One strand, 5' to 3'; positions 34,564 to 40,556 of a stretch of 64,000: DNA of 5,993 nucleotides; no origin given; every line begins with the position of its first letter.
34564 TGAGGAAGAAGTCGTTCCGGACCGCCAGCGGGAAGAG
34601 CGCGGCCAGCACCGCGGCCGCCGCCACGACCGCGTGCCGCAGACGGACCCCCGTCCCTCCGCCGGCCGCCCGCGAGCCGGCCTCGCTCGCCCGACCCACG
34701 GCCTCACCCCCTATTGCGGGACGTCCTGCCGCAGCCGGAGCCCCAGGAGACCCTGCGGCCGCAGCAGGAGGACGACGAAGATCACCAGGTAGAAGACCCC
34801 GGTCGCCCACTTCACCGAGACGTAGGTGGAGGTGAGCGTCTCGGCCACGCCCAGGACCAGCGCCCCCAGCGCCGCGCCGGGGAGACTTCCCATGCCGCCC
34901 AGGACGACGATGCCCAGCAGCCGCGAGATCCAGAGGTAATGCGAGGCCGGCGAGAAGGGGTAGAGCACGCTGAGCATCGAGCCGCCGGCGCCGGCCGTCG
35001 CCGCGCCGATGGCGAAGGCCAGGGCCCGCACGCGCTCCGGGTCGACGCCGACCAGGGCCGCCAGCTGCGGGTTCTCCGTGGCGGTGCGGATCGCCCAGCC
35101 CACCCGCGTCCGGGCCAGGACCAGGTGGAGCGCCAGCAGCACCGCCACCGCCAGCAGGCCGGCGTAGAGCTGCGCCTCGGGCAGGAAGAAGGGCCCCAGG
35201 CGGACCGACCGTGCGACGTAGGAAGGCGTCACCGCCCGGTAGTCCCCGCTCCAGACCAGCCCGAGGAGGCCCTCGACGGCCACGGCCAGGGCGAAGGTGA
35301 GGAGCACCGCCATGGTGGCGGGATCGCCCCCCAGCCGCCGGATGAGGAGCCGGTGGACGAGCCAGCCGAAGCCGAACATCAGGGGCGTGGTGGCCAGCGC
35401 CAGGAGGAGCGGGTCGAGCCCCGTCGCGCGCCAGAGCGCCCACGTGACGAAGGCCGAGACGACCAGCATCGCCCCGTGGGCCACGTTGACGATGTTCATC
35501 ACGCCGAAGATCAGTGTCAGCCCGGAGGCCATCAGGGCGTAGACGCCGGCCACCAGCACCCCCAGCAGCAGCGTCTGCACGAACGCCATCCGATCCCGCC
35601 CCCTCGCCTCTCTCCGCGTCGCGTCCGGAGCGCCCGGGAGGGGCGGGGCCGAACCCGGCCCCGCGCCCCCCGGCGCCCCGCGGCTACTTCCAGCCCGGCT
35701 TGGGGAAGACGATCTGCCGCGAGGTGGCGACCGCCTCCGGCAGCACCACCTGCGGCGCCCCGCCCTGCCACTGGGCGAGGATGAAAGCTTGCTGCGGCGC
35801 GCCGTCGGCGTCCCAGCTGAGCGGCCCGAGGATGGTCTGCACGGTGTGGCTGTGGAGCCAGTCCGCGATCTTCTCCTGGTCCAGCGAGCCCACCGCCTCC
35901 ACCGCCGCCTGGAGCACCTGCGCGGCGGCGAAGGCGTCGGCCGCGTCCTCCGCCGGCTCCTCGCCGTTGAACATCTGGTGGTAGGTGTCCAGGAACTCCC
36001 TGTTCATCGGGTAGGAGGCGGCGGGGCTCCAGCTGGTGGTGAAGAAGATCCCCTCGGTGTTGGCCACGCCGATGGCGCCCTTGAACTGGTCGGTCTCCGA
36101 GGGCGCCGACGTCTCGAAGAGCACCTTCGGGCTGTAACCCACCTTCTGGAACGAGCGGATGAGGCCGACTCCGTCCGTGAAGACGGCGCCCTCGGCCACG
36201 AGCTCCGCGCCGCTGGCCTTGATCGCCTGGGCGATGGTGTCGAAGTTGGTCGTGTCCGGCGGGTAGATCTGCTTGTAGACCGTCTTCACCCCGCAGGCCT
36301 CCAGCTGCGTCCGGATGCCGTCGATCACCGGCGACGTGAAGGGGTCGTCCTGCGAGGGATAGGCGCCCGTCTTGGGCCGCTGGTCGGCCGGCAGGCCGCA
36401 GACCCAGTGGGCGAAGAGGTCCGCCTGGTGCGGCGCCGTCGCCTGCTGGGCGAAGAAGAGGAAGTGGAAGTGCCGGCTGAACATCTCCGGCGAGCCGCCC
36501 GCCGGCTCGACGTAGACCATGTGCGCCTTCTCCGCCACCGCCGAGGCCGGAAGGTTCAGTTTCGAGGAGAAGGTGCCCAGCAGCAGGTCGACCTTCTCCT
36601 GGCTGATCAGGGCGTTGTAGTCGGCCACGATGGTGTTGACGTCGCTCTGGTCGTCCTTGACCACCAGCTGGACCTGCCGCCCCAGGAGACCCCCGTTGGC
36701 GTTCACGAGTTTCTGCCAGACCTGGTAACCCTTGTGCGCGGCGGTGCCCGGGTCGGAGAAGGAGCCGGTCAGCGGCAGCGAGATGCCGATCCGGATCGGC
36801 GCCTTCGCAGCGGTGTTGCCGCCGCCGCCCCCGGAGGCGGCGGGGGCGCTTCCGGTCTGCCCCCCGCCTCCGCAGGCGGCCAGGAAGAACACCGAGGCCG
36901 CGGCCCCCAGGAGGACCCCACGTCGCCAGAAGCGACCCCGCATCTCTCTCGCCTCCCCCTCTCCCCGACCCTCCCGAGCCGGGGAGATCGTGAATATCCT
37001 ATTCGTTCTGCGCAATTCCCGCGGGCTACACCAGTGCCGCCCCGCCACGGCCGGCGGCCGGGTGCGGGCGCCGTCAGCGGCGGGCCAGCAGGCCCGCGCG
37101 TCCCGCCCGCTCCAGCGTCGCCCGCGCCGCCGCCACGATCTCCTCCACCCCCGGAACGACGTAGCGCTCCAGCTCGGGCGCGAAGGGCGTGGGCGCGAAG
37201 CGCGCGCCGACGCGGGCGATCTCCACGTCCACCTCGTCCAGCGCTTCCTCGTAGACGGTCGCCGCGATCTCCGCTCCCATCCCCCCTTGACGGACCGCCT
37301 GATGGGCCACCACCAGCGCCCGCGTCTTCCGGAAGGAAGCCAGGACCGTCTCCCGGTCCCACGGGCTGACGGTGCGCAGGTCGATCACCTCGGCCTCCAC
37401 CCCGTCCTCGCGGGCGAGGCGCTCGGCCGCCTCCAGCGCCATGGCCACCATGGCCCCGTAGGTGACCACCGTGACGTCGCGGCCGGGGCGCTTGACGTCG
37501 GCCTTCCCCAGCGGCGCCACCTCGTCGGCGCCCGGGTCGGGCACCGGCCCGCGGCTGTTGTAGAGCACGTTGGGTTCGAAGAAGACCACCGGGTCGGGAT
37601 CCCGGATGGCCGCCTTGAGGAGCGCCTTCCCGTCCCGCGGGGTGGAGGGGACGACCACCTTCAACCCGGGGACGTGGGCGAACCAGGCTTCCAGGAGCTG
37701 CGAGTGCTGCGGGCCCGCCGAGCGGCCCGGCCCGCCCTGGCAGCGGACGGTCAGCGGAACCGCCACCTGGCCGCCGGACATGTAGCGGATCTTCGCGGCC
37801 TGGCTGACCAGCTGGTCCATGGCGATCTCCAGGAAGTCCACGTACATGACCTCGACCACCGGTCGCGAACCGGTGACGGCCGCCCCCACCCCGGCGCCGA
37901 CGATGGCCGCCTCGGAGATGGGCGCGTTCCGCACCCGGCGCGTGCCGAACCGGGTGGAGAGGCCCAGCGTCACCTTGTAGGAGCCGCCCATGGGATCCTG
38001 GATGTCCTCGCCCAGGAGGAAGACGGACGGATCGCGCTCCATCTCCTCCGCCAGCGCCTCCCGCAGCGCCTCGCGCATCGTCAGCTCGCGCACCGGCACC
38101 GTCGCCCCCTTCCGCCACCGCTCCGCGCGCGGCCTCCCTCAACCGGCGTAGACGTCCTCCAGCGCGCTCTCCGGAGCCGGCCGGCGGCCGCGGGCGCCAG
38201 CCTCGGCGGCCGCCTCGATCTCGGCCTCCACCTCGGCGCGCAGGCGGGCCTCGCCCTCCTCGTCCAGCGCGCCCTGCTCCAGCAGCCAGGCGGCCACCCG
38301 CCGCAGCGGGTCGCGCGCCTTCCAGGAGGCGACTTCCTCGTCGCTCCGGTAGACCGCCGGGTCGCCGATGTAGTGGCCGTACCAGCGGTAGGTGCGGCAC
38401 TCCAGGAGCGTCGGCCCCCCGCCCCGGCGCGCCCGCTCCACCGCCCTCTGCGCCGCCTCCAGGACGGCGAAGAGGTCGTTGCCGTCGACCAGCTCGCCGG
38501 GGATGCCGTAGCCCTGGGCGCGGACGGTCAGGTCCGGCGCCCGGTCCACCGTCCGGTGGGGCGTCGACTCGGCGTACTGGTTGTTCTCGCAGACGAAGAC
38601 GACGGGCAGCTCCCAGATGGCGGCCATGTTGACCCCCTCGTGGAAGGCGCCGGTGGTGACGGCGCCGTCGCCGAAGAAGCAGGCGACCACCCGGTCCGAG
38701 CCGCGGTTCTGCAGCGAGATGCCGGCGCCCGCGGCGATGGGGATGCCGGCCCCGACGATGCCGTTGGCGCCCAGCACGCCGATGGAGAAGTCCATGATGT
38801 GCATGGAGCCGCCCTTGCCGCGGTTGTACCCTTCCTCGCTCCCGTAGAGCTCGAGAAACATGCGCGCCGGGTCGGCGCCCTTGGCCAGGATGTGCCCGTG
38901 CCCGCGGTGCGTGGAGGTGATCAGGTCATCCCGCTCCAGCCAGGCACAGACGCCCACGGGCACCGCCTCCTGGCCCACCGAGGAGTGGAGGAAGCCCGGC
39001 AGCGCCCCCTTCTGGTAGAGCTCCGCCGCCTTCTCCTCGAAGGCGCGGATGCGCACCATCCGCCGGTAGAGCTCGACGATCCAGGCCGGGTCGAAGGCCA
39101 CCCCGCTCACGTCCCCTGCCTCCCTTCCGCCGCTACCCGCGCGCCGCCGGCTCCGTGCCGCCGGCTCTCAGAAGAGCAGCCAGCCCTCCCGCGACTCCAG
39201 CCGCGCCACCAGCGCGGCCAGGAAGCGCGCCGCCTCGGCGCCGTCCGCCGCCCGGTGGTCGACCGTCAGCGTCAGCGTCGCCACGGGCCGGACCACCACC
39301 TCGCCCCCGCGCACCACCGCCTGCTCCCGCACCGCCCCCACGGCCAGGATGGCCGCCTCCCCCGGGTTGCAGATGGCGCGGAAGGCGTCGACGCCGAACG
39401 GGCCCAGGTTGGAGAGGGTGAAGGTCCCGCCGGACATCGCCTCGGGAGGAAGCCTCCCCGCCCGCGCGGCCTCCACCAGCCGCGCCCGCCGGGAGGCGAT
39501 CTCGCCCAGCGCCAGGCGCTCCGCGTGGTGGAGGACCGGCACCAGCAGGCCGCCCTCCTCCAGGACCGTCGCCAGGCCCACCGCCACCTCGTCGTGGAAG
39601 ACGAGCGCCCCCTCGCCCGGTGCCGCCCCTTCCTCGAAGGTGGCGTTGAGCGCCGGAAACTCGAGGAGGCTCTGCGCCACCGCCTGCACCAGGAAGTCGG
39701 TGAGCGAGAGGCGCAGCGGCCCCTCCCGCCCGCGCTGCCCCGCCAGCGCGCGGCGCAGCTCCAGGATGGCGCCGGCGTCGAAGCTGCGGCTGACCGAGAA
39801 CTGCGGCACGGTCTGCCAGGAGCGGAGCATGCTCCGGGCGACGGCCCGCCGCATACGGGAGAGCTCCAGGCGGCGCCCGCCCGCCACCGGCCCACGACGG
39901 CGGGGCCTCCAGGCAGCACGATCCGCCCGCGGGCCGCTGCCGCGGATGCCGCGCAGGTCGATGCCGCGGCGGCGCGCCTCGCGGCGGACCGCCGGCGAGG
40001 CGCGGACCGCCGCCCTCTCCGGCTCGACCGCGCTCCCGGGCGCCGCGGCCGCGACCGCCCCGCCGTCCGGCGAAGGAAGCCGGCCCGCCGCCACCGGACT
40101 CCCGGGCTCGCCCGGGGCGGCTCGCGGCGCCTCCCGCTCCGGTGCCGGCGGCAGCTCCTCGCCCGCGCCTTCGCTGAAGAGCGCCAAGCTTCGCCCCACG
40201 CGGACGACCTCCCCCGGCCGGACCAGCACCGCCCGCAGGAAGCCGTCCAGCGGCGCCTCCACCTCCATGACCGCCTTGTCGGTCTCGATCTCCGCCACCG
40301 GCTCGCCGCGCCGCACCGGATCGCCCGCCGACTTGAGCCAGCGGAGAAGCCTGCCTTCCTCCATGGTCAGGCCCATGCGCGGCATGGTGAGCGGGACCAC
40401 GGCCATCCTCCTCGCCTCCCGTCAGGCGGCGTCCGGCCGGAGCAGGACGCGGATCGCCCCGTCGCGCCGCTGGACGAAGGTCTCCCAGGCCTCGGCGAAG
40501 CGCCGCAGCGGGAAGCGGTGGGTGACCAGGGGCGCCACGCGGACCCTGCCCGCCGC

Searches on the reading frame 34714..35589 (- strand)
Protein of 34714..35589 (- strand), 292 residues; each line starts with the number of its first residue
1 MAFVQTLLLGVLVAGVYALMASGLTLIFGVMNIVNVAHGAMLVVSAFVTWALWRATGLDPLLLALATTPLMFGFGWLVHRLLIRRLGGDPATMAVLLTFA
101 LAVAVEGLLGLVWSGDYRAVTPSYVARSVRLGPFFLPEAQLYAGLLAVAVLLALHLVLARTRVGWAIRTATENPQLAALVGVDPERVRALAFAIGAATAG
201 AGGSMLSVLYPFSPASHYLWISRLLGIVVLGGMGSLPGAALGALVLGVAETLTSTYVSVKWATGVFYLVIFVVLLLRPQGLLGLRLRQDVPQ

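Call 10: search_protein_families(library=pfam, proteins=[window:34714-35589:-], max_evalue=0.001)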
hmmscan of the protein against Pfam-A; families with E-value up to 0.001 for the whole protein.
window:34714-35589:- (292 aa): 1 family
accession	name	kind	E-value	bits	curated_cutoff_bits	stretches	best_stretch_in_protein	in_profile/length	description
PF02653.21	BPD_transp_2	-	6.3e-35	121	26.8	1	9-274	4-269/269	Branched-chain amino acid transport system / permease component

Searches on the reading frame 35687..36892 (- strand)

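Call 10: search_protein_families(library=pfam, proteins=[window:35687-36892:-], max_evalue=0.001)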
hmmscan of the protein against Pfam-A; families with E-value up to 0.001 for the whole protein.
window:35687-36892:- (402 aa): 3 families
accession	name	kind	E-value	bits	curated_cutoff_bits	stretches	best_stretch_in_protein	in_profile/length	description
PF13458.12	Peripla_BP_6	-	1.8e-60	205.9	31.7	1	32-378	1-342/343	Periplasmic binding protein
PF13433.12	Peripla_BP_5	-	1.4e-21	77.5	27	2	33-122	1-90/363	Periplasmic binding protein domain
PF01094.35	ANF_receptor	-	0.00045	19.8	25.4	1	63-155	13-102/353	Receptor family ligand binding region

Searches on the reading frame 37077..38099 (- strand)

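Call 10: search_protein_families(library=pfam, proteins=[window:37077-38099:-], max_evalue=0.001)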
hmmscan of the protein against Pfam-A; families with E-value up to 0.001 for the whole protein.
window:37077-38099:- (341 aa): 3 families
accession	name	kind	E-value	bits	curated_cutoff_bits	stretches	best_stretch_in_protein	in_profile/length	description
PF02779.29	Transket_pyr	-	1.6e-44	152.1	27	1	5-180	2-172/174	Transketolase, pyrimidine binding domain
PF02780.25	Transketolase_C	-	1.8e-38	131.7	25.9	1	198-321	1-124/124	Transketolase, C-terminal domain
PF17147.9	PFOR_II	-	6.9e-06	26.8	27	1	208-297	2-92/102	Pyruvate:ferredoxin oxidoreductase core domain II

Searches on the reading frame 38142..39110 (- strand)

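Call 10: search_protein_families(library=pfam, proteins=[window:38142-39110:-], max_evalue=0.001)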
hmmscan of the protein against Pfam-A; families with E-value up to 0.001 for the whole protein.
window:38142-39110:- (323 aa): 3 families
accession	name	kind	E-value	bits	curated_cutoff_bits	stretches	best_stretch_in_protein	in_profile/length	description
PF00676.26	E1_dh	-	3.2e-87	292.7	22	1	16-307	1-293/300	Dehydrogenase E1 component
PF02775.26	TPP_enzyme_C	-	1e-07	32.3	21.9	1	115-238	26-151/151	Thiamine pyrophosphate enzyme, C-terminal TPP binding domain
PF13292.11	DXP_synthase_N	-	0.00074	19.3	21.2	0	120-180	114-174/274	1-deoxy-D-xylulose-5-phosphate synthase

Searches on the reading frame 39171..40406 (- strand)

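Call 33: search_protein_families(library=pfam, proteins=[window:39171-40406:-], max_evalue=0.001)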
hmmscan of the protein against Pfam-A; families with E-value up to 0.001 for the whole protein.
window:39171-40406:- (412 aa): 3 families
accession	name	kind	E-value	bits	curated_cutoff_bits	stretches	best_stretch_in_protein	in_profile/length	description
PF00198.28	2-oxoacid_dh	-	2e-67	227.5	23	1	178-410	5-231/232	2-oxoacid dehydrogenases acyltransferase (catalytic domain)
PF00364.28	Biotin_lipoyl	-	3.3e-17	62.5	22.1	1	6-75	3-71/73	Biotin-requiring enzyme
PF02817.22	E3_binding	-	6.1e-08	33.2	23.7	1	134-160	1-27/36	e3 binding domain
